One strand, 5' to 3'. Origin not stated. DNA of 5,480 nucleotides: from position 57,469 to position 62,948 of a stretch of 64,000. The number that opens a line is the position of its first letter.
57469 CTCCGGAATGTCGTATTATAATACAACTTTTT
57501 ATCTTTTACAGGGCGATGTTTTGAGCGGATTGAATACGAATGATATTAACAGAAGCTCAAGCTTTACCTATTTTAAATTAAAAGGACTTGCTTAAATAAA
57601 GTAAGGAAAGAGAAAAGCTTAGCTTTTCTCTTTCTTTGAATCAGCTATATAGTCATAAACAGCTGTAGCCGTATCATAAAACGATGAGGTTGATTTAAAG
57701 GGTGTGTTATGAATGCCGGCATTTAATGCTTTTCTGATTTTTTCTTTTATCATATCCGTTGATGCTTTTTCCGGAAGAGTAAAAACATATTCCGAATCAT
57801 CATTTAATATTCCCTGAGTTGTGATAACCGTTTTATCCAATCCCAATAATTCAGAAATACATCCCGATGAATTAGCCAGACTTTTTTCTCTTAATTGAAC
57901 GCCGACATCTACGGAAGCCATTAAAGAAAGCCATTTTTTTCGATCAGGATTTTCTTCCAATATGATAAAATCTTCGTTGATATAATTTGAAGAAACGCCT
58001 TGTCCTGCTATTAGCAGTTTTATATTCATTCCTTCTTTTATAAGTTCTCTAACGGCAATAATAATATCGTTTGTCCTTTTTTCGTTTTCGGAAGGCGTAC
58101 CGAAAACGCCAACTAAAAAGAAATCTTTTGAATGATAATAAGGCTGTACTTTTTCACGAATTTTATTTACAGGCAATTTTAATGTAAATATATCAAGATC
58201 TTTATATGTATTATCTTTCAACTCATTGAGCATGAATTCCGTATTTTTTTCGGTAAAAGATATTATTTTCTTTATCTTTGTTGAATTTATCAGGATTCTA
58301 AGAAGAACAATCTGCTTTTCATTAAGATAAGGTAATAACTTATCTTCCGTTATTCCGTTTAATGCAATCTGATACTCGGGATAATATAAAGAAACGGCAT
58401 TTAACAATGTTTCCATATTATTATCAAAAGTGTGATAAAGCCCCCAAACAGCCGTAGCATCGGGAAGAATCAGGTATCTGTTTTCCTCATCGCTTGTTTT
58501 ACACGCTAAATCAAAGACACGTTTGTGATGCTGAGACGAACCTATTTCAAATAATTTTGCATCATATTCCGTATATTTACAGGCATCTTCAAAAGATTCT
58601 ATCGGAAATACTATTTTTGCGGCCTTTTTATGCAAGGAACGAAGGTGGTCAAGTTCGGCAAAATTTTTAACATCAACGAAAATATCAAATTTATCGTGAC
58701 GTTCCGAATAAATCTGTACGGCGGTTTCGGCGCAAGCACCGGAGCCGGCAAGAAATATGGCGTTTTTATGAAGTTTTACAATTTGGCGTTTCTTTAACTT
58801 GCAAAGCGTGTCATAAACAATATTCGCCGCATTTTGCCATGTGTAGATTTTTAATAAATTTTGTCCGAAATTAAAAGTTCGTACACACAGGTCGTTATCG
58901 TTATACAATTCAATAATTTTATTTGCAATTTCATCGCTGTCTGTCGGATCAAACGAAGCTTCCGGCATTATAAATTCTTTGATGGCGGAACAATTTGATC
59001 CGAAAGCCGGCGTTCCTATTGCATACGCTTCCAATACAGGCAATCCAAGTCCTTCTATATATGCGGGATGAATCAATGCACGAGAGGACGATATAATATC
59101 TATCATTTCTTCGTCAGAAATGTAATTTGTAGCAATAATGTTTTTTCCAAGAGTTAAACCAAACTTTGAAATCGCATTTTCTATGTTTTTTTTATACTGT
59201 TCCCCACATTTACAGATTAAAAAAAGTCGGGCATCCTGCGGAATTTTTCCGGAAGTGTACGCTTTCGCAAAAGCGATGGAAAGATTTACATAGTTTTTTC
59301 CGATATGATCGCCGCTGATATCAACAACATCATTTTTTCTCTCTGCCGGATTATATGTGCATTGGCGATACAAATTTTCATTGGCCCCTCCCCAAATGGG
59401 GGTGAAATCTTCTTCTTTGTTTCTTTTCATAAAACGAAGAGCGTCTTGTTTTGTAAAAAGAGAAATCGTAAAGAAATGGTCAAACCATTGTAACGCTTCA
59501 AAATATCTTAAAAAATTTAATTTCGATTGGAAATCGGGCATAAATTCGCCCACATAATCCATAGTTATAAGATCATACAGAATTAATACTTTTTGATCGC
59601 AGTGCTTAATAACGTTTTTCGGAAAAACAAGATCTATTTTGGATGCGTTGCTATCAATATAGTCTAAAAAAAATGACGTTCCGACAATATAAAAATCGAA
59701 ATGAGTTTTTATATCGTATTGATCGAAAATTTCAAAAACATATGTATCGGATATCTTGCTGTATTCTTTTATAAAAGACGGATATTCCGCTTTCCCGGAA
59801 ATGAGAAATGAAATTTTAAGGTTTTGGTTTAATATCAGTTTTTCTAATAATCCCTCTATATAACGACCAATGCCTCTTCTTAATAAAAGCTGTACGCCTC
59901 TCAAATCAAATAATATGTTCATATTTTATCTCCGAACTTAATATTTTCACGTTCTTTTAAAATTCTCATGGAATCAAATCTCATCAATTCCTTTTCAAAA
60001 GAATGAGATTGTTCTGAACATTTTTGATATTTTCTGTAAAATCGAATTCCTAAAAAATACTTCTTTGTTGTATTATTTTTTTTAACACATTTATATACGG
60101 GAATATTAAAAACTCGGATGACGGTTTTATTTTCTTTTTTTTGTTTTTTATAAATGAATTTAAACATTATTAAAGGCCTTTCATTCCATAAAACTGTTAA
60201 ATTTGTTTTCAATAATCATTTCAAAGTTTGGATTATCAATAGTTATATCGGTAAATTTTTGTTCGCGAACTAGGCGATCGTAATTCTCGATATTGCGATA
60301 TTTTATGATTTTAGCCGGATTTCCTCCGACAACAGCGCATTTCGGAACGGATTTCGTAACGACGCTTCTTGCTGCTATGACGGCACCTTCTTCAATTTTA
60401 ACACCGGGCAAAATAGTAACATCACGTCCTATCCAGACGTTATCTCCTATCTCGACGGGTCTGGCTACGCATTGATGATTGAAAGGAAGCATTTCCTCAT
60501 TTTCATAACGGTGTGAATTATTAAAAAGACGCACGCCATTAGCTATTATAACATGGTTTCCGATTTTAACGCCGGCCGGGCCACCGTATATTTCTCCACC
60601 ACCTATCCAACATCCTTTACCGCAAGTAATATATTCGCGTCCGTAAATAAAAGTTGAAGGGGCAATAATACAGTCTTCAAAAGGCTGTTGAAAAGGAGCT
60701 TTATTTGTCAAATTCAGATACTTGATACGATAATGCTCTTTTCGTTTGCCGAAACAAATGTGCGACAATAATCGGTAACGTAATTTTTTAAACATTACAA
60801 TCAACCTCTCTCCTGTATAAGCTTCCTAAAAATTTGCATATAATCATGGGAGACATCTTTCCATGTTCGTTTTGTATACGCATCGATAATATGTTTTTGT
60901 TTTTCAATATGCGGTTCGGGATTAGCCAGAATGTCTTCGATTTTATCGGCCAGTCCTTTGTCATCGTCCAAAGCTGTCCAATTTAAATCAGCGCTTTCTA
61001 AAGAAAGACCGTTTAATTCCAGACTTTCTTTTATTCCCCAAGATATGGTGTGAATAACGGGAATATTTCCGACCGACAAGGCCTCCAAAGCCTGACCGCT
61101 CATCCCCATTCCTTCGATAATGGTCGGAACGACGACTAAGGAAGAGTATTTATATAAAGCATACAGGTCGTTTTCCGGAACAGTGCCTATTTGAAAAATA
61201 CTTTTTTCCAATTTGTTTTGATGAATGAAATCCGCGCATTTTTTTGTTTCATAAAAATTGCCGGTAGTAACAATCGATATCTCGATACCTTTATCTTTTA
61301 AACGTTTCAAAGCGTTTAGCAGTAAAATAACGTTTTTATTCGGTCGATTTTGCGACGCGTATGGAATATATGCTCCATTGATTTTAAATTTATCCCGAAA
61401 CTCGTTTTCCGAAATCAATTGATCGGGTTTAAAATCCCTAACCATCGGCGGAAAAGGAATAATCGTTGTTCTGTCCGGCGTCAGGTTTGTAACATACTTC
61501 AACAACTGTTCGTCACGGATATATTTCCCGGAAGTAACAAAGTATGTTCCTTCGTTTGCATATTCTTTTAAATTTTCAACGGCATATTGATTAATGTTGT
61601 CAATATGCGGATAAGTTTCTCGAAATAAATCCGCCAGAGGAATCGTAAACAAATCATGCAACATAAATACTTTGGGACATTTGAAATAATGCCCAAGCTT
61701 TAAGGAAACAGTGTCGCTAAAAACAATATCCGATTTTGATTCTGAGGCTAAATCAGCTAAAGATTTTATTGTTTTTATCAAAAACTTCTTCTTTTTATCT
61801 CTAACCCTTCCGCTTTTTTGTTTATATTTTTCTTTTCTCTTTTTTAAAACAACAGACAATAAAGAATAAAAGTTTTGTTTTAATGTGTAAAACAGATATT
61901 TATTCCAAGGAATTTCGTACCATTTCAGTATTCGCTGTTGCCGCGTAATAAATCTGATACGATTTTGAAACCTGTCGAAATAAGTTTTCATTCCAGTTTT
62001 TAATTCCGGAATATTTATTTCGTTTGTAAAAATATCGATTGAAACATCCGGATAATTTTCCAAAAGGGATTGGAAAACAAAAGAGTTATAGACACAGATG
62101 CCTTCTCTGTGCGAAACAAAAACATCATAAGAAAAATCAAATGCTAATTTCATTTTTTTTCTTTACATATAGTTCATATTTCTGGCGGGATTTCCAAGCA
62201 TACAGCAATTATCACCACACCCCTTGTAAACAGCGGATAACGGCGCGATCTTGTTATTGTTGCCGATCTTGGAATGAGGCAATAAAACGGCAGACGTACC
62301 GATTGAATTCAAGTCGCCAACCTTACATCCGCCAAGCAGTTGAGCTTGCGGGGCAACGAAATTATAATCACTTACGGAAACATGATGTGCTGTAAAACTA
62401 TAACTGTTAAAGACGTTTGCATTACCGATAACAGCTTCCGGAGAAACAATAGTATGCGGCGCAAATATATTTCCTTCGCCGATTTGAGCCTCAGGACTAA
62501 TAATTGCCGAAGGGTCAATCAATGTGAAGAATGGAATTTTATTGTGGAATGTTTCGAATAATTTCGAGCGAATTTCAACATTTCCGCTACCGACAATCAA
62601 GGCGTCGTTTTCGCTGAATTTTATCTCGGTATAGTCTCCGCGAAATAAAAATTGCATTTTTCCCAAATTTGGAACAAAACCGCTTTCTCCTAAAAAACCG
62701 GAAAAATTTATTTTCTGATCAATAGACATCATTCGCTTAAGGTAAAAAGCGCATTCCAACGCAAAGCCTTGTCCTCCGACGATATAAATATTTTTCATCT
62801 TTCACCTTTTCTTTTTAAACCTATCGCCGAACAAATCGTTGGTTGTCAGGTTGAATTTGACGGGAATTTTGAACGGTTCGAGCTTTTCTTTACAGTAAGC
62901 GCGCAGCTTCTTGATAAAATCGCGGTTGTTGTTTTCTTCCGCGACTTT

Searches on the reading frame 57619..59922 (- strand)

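Call 15: search_protein_families(library=pfam, proteins=[window:57619-59922:-], max_evalue=0.001)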
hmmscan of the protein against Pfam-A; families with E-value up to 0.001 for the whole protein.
window:57619-59922:- (767 aa): 2 families
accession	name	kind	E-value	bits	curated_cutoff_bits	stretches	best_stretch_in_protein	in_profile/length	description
PF00534.26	Glycos_transf_1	-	1.2e-19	70.9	26.4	1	239-348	53-164/172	Glycosyl transferases group 1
PF13692.12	Glyco_trans_1_4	-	6.5e-16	59.3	27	1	230-342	33-142/142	Glycosyl transferases group 1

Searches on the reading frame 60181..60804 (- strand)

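Call 15: search_protein_families(library=pfam, proteins=[window:60181-60804:-], max_evalue=0.001)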
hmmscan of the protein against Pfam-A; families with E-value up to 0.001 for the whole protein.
window:60181-60804:- (207 aa): 2 families
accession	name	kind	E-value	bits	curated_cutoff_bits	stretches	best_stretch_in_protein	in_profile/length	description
PF00132.30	Hexapep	-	1.2e-14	53.7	27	1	117-151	2-36/36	Bacterial transferase hexapeptide (six repeats)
PF14602.12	Hexapep_2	-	6.3e-09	35.8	27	1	116-151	1-34/34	Hexapeptide repeat of succinyl-transferase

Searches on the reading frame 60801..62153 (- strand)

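Call 15: search_protein_families(library=pfam, proteins=[window:60801-62153:-], max_evalue=0.001)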
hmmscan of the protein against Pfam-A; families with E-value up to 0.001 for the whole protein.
window:60801-62153:- (450 aa): 3 families
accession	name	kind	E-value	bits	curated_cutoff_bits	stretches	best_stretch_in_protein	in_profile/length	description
PF00534.26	Glycos_transf_1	-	6.6e-17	62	26.4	1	252-425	5-168/172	Glycosyl transferases group 1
PF13692.12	Glyco_trans_1_4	-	2.5e-13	50.9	27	1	269-411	10-142/142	Glycosyl transferases group 1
PF20706.3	GT4-conflict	-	6.5e-05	22.5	26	1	329-434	274-381/385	Family 4 Glycosyltransferase in conflict systems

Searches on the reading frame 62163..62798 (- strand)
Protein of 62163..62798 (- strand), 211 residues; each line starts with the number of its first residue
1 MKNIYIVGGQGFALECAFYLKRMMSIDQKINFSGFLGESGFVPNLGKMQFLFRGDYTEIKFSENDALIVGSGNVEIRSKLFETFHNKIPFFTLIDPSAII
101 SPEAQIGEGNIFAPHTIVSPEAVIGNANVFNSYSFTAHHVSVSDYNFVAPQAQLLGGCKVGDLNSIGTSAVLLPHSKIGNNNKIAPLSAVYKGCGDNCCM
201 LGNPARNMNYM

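Call 15: search_protein_families(library=pfam, proteins=[window:62163-62798:-], max_evalue=0.001)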
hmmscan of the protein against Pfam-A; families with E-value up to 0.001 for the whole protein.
window:62163-62798:- (211 aa): 1 family
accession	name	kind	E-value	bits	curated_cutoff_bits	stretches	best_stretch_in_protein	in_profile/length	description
PF00132.30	Hexapep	-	3.8e-14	52.1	27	0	92-118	8-34/36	Bacterial transferase hexapeptide (six repeats)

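Call 91: find_encoding_contigs(protein=window:62163-62798:-, flank=10000, max_places=2)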
Protein window:62163-62798:- (211 aa): 2 contigs read that carry it; 2 places shown.
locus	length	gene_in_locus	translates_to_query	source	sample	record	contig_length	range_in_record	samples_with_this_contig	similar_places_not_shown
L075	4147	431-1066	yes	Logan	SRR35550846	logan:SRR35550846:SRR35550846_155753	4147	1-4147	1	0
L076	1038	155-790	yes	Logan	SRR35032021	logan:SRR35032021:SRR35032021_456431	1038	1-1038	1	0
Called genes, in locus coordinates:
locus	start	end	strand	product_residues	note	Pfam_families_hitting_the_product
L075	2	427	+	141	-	?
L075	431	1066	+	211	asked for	PF00132:Hexapep (faint)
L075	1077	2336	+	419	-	PF00534:Glycos_transf_1, PF13692:Glyco_trans_1_4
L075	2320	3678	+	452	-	PF00534:Glycos_transf_1, PF13692:Glyco_trans_1_4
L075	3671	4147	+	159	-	?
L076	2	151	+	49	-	?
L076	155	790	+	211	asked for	PF00132:Hexapep (faint)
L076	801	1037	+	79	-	?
